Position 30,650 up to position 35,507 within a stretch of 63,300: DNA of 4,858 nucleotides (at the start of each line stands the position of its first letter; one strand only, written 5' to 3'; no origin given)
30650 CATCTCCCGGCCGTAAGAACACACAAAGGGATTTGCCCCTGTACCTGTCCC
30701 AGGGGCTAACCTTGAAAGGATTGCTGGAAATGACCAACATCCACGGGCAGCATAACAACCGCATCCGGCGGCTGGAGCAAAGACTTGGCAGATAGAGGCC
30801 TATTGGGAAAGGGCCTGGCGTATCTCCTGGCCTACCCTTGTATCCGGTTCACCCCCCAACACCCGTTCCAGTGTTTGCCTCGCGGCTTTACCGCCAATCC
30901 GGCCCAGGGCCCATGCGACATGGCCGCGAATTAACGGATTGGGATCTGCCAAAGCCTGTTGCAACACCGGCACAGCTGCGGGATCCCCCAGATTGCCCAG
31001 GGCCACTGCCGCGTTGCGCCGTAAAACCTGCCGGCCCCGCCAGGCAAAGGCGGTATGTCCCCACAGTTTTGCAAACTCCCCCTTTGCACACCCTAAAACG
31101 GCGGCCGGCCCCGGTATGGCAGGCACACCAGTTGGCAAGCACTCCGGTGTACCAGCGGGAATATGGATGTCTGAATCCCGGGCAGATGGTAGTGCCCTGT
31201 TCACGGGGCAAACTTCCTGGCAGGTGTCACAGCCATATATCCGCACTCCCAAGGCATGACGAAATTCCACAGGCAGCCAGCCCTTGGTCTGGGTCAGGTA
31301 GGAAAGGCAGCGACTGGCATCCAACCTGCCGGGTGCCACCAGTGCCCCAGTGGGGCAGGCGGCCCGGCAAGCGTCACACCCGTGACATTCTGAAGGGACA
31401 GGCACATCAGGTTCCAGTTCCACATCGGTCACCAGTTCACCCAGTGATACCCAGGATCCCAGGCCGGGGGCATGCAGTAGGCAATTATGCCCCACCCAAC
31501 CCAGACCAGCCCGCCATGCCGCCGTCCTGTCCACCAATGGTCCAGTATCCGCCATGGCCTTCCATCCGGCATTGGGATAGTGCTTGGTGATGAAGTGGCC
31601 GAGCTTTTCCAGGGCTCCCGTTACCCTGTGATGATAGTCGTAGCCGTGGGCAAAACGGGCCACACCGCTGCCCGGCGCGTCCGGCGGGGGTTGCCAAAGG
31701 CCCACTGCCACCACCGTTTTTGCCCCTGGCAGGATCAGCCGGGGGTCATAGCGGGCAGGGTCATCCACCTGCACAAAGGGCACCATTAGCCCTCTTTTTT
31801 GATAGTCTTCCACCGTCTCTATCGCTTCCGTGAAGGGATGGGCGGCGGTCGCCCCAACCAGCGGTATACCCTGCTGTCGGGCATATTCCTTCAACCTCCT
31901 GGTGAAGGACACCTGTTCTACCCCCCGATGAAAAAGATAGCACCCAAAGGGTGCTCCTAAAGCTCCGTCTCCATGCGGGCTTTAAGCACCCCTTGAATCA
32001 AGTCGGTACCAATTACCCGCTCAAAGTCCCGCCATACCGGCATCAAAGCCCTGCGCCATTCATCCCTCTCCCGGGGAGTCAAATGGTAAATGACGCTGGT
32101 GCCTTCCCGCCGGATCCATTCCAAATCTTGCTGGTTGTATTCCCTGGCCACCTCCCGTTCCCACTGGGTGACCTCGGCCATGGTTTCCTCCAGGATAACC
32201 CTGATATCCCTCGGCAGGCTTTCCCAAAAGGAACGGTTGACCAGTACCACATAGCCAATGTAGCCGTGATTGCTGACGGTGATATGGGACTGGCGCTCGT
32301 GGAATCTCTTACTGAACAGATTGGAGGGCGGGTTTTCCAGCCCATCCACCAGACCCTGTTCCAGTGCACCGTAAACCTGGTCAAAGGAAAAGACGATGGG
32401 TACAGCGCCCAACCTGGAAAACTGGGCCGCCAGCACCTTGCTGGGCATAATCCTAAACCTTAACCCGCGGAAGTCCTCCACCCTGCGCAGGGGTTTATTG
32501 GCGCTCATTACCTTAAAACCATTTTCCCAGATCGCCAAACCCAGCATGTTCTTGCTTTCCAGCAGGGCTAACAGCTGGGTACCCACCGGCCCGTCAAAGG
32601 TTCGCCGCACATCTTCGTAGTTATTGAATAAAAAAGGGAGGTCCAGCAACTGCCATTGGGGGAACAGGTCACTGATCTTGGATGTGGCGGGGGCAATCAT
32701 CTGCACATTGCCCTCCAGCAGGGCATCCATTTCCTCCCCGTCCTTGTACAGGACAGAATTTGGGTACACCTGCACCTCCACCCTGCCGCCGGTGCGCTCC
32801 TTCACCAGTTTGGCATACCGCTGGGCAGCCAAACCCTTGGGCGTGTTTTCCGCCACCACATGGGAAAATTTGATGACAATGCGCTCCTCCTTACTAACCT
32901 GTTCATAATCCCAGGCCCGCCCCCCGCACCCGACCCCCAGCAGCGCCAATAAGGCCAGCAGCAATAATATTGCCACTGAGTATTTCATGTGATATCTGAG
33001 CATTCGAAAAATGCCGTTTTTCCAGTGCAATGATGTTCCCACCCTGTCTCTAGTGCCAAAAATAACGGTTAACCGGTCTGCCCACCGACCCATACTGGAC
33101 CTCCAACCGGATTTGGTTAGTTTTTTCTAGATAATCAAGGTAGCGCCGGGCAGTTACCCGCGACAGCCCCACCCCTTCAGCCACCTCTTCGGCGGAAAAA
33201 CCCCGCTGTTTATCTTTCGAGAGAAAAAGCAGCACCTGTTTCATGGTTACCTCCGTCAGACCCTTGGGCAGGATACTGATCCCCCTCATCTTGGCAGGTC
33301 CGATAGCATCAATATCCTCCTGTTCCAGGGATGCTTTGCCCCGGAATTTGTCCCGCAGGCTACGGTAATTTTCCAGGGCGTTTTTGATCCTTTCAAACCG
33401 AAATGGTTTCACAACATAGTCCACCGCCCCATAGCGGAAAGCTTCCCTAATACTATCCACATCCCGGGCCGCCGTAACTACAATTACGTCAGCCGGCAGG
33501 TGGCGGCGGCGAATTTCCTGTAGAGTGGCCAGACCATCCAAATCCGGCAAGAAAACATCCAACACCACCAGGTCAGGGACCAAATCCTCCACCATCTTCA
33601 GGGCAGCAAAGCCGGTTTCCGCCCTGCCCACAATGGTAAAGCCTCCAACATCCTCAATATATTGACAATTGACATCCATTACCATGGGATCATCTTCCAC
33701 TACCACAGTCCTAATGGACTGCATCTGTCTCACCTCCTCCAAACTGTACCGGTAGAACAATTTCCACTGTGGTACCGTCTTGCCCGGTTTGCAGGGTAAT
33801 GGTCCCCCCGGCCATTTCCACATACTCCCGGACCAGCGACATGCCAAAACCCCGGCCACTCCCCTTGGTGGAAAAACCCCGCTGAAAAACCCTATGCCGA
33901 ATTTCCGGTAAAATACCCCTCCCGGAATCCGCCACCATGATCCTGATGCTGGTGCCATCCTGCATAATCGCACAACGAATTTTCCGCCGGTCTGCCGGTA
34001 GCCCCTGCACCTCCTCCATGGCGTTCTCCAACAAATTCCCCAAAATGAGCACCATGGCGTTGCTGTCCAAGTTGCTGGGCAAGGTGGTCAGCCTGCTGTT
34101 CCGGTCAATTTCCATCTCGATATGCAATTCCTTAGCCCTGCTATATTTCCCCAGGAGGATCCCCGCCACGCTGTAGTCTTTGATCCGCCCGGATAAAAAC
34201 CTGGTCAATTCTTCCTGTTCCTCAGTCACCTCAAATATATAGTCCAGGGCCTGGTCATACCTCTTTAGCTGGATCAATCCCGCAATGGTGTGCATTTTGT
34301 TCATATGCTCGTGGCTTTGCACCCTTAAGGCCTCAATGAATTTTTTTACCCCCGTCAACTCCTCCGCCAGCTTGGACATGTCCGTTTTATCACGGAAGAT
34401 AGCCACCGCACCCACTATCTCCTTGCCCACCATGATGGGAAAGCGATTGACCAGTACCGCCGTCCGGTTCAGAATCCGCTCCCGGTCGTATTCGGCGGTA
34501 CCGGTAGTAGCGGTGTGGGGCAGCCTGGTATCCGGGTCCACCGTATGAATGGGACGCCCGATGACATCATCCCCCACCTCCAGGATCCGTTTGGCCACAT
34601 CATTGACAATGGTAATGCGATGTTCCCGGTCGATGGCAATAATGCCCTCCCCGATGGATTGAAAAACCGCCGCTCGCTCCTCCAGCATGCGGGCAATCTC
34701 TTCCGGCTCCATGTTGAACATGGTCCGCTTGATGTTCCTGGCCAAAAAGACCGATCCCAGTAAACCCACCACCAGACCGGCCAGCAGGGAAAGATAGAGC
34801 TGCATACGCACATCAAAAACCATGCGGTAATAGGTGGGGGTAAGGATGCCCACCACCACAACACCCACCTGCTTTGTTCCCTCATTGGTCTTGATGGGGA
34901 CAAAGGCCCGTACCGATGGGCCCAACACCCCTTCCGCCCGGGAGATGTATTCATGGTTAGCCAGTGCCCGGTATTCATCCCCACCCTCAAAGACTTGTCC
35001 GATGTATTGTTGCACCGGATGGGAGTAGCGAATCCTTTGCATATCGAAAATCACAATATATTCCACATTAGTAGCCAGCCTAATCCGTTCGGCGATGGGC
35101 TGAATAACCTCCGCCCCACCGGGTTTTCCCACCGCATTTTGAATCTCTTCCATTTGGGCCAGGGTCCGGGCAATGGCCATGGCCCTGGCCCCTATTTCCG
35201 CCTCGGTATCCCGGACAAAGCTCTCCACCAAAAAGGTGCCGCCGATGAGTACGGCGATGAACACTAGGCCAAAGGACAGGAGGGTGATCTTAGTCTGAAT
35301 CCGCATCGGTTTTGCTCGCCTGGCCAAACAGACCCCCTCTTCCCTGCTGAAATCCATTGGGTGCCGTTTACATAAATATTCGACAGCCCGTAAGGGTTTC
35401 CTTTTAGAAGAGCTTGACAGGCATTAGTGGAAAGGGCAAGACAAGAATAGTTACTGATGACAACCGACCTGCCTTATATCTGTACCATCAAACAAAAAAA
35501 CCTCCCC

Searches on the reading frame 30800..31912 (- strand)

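Call 42: search_protein_families(library=pfam, proteins=[window:30800-31912:-], max_evalue=0.0001)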
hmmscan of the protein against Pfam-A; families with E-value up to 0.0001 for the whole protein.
window:30800-31912:- (370 aa): 8 families
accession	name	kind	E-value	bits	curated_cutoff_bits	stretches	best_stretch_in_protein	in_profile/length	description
PF13484.11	Fer4_16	-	1.7e-18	67.6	30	1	175-238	1-66/66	4Fe-4S double cluster binding domain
PF13646.12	HEAT_2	-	4.9e-17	62.4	27.7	1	296-369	15-88/88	HEAT repeats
PF03130.22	HEAT_PBS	-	4.9e-12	45.5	20.9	1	297-323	1-27/27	PBS lyase HEAT-like repeat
PF08331.15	QueG_DUF1730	-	5e-12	46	25.1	1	54-123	1-77/77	Epoxyqueuosine reductase QueG, DUF1730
PF13513.12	HEAT_EZ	-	3.5e-06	27.9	27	1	311-339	27-55/55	HEAT-like repeat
PF00037.32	Fer4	-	4.3e-06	26.8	21.1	0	172-191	4-23/24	4Fe-4S binding domain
PF13237.11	Fer4_10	-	1.8e-05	25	25.5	0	173-188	6-21/53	4Fe-4S dicluster domain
PF13187.11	Fer4_9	-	3.9e-05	24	27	0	174-190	35-51/52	4Fe-4S dicluster domain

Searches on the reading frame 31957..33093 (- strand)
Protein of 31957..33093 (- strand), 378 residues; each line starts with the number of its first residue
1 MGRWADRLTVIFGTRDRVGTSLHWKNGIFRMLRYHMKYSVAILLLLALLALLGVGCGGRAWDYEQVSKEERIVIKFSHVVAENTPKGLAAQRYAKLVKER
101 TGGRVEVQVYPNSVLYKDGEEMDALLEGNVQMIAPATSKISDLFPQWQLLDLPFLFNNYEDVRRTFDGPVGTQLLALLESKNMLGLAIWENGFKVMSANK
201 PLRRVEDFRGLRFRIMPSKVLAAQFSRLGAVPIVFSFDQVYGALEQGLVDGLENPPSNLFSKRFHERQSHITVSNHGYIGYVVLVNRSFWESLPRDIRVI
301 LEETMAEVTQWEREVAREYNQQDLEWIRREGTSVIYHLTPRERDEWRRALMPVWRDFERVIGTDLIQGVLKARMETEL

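Call 42: search_protein_families(library=pfam, proteins=[window:31957-33093:-], max_evalue=0.0001)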
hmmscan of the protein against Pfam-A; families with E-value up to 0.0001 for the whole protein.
window:31957-33093:- (378 aa): 1 family
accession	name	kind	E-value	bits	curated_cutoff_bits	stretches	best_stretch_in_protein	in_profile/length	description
PF03480.18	DctP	-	2.5e-98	329.4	23.4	1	76-358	1-284/286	Bacterial extracellular solute-binding protein, family 7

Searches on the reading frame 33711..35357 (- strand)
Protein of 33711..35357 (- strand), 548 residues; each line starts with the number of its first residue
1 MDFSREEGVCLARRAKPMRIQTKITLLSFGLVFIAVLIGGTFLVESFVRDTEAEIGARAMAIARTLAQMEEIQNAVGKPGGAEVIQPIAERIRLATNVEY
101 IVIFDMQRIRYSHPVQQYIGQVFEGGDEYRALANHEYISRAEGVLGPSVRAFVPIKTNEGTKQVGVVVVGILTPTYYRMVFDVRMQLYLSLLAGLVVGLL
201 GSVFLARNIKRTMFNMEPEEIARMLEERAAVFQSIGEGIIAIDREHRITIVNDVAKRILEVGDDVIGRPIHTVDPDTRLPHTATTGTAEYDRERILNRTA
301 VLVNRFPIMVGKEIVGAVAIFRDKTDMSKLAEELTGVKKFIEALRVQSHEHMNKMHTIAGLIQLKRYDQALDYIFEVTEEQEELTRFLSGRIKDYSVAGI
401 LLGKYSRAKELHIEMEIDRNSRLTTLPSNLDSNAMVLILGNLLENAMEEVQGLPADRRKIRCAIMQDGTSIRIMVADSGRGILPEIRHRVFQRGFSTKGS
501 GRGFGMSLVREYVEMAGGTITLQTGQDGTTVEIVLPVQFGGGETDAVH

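Call 42: search_protein_families(library=pfam, proteins=[window:33711-35357:-], max_evalue=0.0001)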
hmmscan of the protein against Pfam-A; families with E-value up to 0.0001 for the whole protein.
window:33711-35357:- (548 aa): 4 families
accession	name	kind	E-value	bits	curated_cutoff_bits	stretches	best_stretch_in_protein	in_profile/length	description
PF17203.10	sCache_3_2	-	9e-22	78.1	28.4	1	48-182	3-137/140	Single cache domain 3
PF02518.31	HATPase_c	-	2.6e-19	70.1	26.4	1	431-537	2-109/111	Histidine kinase-, DNA gyrase B-, and HSP90-like ATPase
PF14689.11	SPOB_a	-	2e-13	50.2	28.1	1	334-388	6-60/62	Sensor_kinase_SpoOB-type, alpha-helical domain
PF14501.12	HATPase_c_5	-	1.2e-10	41.7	22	1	433-536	4-102/102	GHKL domain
